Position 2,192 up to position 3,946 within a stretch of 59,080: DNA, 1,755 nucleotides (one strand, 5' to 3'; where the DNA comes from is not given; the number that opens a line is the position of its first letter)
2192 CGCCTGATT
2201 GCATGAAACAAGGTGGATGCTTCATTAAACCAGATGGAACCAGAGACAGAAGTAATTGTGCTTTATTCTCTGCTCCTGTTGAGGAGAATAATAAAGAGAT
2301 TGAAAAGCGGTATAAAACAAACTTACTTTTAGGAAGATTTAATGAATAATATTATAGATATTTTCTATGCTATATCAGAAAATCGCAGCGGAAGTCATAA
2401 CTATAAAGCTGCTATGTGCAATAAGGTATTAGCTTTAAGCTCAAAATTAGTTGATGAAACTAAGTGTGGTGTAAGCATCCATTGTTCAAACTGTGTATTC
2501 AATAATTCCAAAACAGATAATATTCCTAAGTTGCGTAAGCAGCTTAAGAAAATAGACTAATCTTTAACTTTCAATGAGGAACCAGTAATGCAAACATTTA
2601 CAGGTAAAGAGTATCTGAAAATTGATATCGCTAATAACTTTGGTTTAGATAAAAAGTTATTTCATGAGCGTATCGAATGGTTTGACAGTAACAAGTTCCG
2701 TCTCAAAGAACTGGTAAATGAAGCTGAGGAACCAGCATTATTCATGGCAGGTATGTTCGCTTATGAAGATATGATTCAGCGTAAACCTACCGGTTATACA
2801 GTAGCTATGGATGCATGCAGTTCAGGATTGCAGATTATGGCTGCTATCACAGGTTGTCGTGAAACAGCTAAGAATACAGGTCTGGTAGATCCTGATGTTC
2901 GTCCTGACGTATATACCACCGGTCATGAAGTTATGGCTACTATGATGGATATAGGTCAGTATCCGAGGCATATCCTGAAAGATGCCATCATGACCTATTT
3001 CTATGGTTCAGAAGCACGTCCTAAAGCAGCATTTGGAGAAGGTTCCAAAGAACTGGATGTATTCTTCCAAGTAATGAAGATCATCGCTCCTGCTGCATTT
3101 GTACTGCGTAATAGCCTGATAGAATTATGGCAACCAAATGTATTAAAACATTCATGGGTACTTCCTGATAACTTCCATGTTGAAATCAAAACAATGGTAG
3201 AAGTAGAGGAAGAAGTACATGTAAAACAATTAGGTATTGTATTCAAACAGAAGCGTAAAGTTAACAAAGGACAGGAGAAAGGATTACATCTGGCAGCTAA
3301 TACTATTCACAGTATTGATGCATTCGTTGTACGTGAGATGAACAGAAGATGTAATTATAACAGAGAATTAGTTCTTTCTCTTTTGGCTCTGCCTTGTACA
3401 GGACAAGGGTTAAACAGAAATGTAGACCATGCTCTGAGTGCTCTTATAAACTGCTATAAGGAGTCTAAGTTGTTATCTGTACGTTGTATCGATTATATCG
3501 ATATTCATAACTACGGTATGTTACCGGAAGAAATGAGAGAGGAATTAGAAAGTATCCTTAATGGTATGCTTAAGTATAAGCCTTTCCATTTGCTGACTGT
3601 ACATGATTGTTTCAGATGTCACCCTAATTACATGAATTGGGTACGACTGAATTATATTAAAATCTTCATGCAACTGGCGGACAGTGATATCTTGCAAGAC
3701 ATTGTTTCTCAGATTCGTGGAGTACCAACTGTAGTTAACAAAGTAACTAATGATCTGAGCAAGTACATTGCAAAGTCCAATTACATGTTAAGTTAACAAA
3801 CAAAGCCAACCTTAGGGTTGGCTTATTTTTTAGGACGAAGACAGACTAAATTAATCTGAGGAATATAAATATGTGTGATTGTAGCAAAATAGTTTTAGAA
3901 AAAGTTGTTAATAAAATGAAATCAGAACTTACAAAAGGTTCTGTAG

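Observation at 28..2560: Tandem array of at least seven diversified paralogous four-Cys mini-proteins with reused gene boundaries, splitting the RNAPII genes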

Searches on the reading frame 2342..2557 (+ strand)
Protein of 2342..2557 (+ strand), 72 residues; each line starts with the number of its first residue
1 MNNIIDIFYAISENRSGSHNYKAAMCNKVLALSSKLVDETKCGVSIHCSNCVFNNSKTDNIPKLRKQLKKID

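Call 6: search_protein_families(library=pfam, max_evalue=1, proteins=[window:2342-2557:+])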
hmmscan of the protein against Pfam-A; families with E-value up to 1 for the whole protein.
seq(72 aa): 1 family
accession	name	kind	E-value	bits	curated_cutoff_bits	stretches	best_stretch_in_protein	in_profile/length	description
PF23162.1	AEP_C962R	-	0.12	13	23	1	4-69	82-139/190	C962R protein N-terminal AEP domain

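Call 7: search_protein_families(library=phrogs, max_evalue=1, proteins=[window:2342-2557:+])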
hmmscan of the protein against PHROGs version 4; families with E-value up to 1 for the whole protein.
seq(72 aa): 4 families
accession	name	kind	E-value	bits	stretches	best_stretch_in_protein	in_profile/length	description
phrog_16571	-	unknown function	0.00031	21.9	1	29-58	21-50/65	-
phrog_31037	-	unknown function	0.032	15.1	1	17-66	77-127/198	-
phrog_15399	-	unknown function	0.14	13.2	1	15-69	21-73/84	-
phrog_26662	-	unknown function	0.4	11.6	1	17-63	57-103/151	-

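Call 79: search_protein_families(library=padloc, max_evalue=1, proteins=[window:2342-2557:+])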
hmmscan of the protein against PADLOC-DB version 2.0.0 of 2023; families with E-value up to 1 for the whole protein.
window:2342-2557:+ (72 aa): 0 families

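Call 80: search_protein_families(library=ncbifam, max_evalue=1, proteins=[window:2342-2557:+])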
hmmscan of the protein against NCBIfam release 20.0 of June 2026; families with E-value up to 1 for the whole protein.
window:2342-2557:+ (72 aa): 0 families

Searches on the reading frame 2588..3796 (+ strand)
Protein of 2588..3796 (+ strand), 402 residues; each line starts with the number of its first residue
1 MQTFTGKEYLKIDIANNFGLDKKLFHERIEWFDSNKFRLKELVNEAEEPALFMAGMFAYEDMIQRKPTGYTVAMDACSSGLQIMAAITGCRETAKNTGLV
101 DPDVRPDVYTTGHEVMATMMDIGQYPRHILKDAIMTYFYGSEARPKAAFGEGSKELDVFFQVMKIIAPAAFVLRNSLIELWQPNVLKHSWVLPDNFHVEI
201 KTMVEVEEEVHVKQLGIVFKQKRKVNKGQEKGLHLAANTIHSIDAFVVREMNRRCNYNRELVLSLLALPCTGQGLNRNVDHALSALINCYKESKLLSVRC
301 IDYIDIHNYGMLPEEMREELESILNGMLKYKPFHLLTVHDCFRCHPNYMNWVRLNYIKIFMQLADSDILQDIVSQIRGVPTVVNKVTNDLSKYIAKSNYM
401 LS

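Call 5: search_dna_similar(query=window:2588-3796:+, collection=phages, mode=protein, max_rows=30)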
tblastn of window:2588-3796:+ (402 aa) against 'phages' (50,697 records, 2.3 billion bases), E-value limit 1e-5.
Records with a match: 707; places in all: 715; records where one place covers at least 80% of the query: 460.
Best place of each record, by identity: <60% 707.
By first word of the organism name: Acinetobacter 163; Vibrio 107; Pseudomonas 105; Escherichia 69; Klebsiella 31; Rhizobium 27; Synechococcus 22; Erwinia 21; Achromobacter 17; Pectobacterium 14; and 35 more.
By host as written in the record: - 109; Acinetobacter baumannii 57; Pseudomonas aeruginosa 39; Escherichia coli 29; Klebsiella pneumoniae 15; Vibrio breoganii 15; Achromobacter xylosoxidans I2BC 12; Pseudomonas aeruginosa ATCC 27853 12; and 213 more.
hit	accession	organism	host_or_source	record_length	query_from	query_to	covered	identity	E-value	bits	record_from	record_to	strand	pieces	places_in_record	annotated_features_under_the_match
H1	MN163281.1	Klebsiella phage KpCHEMY26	Klebsiella pneumoniae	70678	1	402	100%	49.8%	6e-124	400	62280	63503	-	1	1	virion RNA polymerase subunit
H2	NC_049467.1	Klebsiella phage KpCHEMY26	Klebsiella pneumoniae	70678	1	402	100%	49.8%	6e-124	400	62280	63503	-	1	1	RNA polymerase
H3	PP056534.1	Klebsiella phage MY01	Klebsiella pneumoniae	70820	1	402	100%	49.5%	6e-124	400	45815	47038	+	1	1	DNA-dependent RNA polymerase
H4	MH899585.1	Klebsiella phage Pylas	Klebsiella pneumoniae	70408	1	402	100%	49.0%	8e-123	397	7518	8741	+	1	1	virion RNA polymerase subunit | ribosome_binding_site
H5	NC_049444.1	Klebsiella phage Pylas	Klebsiella pneumoniae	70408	1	402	100%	49.0%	8e-123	397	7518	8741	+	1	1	RNA polymerase | ribosome_binding_site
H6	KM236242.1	Escherichia phage Pollock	Escherichia coli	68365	1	402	100%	48.9%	9e-124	399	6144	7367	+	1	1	RNA polymerase 2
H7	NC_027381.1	Escherichia phage Pollock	Escherichia coli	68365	1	402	100%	48.9%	9e-124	399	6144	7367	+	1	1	RNA polymerase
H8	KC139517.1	Salmonella phage FSL SP-058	Salmonella enterica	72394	1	402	100%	48.5%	3e-121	392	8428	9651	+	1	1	RNA polymerase subunit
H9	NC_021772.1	Salmonella phage FSL SP-058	Salmonella enterica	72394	1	402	100%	48.5%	3e-121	392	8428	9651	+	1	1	RNA polymerase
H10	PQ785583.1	Salmonella phage As2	Salmonella enterica subsp. enterica ...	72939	1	402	100%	48.0%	4e-123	397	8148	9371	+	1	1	RNA polymerase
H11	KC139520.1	Salmonella phage FSL SP-076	Salmonella enterica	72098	1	402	100%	48.0%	4e-123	397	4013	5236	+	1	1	RNA polymerase subunit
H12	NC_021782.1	Salmonella phage FSL SP-076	Salmonella enterica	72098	1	402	100%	48.0%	4e-123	397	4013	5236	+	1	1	RNA polymerase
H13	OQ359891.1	Salmonella phage vB_SenP_UTK0001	Salmonella enterica subsp. enterica ...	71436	1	402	100%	48.0%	6e-123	397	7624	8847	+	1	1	hypothetical protein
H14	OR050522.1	Salmonella phage SP154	Salmonella enterica subsp. enterica ...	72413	1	402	100%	48.0%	7e-123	397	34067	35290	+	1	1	RNA polymerase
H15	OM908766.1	Salmonella phage S5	Salmonella sp.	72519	1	402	100%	47.8%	5e-123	397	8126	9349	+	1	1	none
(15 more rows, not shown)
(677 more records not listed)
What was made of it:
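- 2588..3796 (+): RNAPII large subunit (N4 gp16-like). 49% identity to Humphriesvirinae homologues (call 5).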

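Call 8: get_annotated_region(hit=H6, flank=6200)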
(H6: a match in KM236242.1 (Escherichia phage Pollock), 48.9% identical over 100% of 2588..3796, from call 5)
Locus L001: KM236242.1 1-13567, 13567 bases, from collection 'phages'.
description: Escherichia phage Pollock, complete genome.
organism: Escherichia phage Pollock (NCBI taxid 1540097)
taxonomy: Viruses; Duplodnaviria; Heunggongvirae; Uroviricota; Caudoviricetes; Schitoviridae; Humphriesvirinae; Pollockvirus; Pollockvirus pollock
host: Escherichia coli; source: -; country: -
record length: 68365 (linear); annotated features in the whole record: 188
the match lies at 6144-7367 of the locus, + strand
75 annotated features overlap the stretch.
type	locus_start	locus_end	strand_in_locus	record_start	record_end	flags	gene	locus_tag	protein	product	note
repeat_region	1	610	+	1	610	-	-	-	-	-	right and left terminal repeat sequences and all genes contained within are identical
regulatory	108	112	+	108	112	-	-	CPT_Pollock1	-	ribosome_binding_site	-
CDS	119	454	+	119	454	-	-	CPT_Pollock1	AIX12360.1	hypothetical protein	-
regulatory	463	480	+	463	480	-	-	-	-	terminator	-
regulatory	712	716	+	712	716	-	-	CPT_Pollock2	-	ribosome_binding_site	-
CDS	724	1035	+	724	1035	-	-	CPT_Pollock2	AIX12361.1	hypothetical protein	T4 NrdA.1-like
regulatory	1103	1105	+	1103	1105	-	-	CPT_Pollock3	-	ribosome_binding_site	-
CDS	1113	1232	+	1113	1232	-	-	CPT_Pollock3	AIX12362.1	hypothetical protein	-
regulatory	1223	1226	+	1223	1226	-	-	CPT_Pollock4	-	ribosome_binding_site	-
CDS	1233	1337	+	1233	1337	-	-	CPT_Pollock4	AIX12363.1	hypothetical protein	-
regulatory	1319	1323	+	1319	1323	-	-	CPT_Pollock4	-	ribosome_binding_site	-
CDS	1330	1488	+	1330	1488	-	-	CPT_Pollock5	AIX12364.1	hypothetical protein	N4 gp6-like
regulatory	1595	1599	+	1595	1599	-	-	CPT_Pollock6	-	ribosome_binding_site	-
CDS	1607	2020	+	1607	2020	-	-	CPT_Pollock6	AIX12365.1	single-strand DNA-binding protein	N4 gp2-like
regulatory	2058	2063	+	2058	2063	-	-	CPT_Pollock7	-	ribosome_binding_site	-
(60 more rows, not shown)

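Call 9: get_annotated_region(hit=H4, flank=7600)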
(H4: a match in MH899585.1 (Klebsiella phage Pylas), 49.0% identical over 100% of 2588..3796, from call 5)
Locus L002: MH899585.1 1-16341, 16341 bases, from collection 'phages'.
description: Klebsiella phage Pylas, complete genome.
organism: Klebsiella phage Pylas (NCBI taxid 2419682)
taxonomy: Viruses; Duplodnaviria; Heunggongvirae; Uroviricota; Caudoviricetes; Schitoviridae; Humphriesvirinae; Pylasvirus; Pylasvirus pylas
host: Klebsiella pneumoniae; source: wastewater treatment plant; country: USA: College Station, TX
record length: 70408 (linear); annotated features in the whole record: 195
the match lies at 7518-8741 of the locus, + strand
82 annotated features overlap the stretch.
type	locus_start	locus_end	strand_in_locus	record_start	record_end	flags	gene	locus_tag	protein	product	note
repeat_region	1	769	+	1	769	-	-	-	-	-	terminal repeat region predicted by PhageTerm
regulatory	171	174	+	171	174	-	-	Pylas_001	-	ribosome_binding_site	Pylas_001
CDS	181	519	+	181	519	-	-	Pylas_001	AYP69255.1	hypothetical protein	Partially Conserved Unchacterized Protein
regulatory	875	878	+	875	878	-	-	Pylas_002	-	ribosome_binding_site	Pylas_002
CDS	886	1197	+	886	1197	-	-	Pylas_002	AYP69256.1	hypothetical protein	DUF4326; Conserved Unchacterized Protein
regulatory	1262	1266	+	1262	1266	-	-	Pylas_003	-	ribosome_binding_site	Pylas_003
CDS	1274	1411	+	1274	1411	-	-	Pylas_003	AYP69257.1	hypothetical protein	Partially Conserved Unchacterized Protein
regulatory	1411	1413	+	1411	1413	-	-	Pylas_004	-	ribosome_binding_site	Pylas_004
CDS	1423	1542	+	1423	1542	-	-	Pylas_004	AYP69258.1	hypothetical protein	Novel Unchacterized Protein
regulatory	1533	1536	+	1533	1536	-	-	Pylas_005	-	ribosome_binding_site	Pylas_005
CDS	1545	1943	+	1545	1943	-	-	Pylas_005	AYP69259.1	hypothetical protein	Conserved Unchacterized Protein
regulatory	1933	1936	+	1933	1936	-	-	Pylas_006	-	ribosome_binding_site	Pylas_006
CDS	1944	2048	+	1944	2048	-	-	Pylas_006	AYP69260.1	hypothetical protein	TMD N in C out; Novel Uncharacterized Protein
regulatory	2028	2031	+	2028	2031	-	-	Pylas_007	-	ribosome_binding_site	Pylas_007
CDS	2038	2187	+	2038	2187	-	-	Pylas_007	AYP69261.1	hypothetical protein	Conserved Unchacterized Protein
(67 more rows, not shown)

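Call 81: search_protein_families(library=pfam, max_evalue=10, proteins=[window:2588-3793:+])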
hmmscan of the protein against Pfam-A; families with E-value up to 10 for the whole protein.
window:2588-3793:+ (402 aa): 2 families
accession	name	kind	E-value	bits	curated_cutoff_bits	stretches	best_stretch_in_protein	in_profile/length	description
PF00940.24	RNA_pol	-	2.9e-17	63.1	22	2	5-140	6-169/448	DNA-dependent RNA polymerase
PF10678.14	DUF2492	-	0.31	11.8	27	1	112-144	5-37/77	Protein of unknown function (DUF2492)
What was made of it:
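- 2588..3796 (+): PF00940 match at E=3e-17 (call 81).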

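Call 92: get_annotated_region(hit=H1, flank=5500)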
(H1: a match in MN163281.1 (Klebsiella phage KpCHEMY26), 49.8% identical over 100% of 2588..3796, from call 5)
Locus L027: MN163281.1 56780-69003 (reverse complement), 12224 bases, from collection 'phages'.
description: Klebsiella phage KpCHEMY26, complete genome.
organism: Klebsiella phage KpCHEMY26 (NCBI taxid 2596966)
taxonomy: Viruses; Duplodnaviria; Heunggongvirae; Uroviricota; Caudoviricetes; Schitoviridae; Humphriesvirinae; Pylasvirus; Pylasvirus KpCHEMY26
host: Klebsiella pneumoniae; source: sewage; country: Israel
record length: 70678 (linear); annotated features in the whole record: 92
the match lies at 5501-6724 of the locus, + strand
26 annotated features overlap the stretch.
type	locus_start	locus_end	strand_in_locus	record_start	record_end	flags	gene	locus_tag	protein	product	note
CDS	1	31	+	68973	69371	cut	-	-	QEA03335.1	hypothetical protein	Conserved Unchacterized Protein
CDS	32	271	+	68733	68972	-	-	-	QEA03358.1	hypothetical protein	Novel Uncharacterized Protein; TMD N in C out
CDS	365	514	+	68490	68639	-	-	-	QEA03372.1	hypothetical protein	Conserved Unchacterized Protein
CDS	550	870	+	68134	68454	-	-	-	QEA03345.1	GTP binding protein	GTP binding - deoxyrybosyltransferase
CDS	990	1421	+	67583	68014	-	-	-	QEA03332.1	DNA binding protein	Conserved HypotRNAP Subunit - DNA Binding Protein; Conserved Hypothetical RNA Poly Subunit - DNA Binding Protein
CDS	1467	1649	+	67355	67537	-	-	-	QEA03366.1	hypothetical protein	Novel Uncharacterized Protein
CDS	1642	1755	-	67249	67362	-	-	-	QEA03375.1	hypothetical protein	2 TMDs N in C in; Novel Uncharacterized Protein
CDS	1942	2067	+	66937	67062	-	-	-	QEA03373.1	hypothetical protein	Novel Uncharacterized Protein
CDS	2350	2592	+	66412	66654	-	-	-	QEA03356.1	hypothetical protein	Partially Conserved Uncharacterized Protein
CDS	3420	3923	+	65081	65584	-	-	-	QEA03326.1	ADP ribose binding protein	ADP Ribose Binding Protein; InterPro:IPR002589; Poa1p like macro superfamily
CDS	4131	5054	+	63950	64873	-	-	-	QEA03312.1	virion RNA polymerase subunit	Subunit for Virion RNA Polymerase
CDS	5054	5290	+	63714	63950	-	-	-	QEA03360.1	hypothetical protein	Partially Conserved Uncharacterized Protein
CDS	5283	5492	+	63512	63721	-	-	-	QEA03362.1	hypothetical protein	Novel Uncharacterized Protein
CDS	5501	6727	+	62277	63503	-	-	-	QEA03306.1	virion RNA polymerase subunit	Subunit of Virion RNA Polymerase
CDS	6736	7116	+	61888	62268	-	-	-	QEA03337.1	hypothetical protein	Partially Conserved Uncharacterized Protein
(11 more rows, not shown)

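Call 93: get_annotated_region(hit=H3, flank=5500)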
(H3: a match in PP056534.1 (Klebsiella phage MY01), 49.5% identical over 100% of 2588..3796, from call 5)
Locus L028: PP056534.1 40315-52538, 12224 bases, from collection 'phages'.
description: Klebsiella phage MY01, complete genome.
organism: Klebsiella phage MY01 (NCBI taxid 3110780)
taxonomy: Viruses; Duplodnaviria; Heunggongvirae; Uroviricota; Caudoviricetes; Schitoviridae; Humphriesvirinae; Pylasvirus
host: Klebsiella pneumoniae; source: sewage sample; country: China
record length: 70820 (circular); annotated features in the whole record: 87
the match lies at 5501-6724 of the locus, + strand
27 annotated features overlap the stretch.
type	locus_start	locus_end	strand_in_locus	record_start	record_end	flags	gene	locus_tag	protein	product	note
CDS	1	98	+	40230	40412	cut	-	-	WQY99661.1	hypothetical protein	-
CDS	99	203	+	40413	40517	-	-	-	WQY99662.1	hypothetical protein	-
CDS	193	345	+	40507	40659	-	-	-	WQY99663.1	hypothetical protein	-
CDS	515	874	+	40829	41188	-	-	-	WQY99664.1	SLOG cluster4 family protein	-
CDS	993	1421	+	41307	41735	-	-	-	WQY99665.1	hypothetical protein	-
CDS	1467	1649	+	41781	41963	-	-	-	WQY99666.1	hypothetical protein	-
CDS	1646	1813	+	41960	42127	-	-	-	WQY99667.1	hypothetical protein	-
CDS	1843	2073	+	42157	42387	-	-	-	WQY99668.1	hypothetical protein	-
CDS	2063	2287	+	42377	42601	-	-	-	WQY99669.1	hypothetical protein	-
CDS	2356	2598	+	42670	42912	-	-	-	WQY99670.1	hypothetical protein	-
CDS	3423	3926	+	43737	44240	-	-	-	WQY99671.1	phosphatase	-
CDS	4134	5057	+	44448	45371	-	-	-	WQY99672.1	DNA-directed RNA polymerase N-terminal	-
CDS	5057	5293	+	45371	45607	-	-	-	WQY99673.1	hypothetical protein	-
CDS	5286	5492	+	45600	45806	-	-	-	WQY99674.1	hypothetical protein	-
CDS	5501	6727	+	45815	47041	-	-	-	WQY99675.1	DNA-dependent RNA polymerase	-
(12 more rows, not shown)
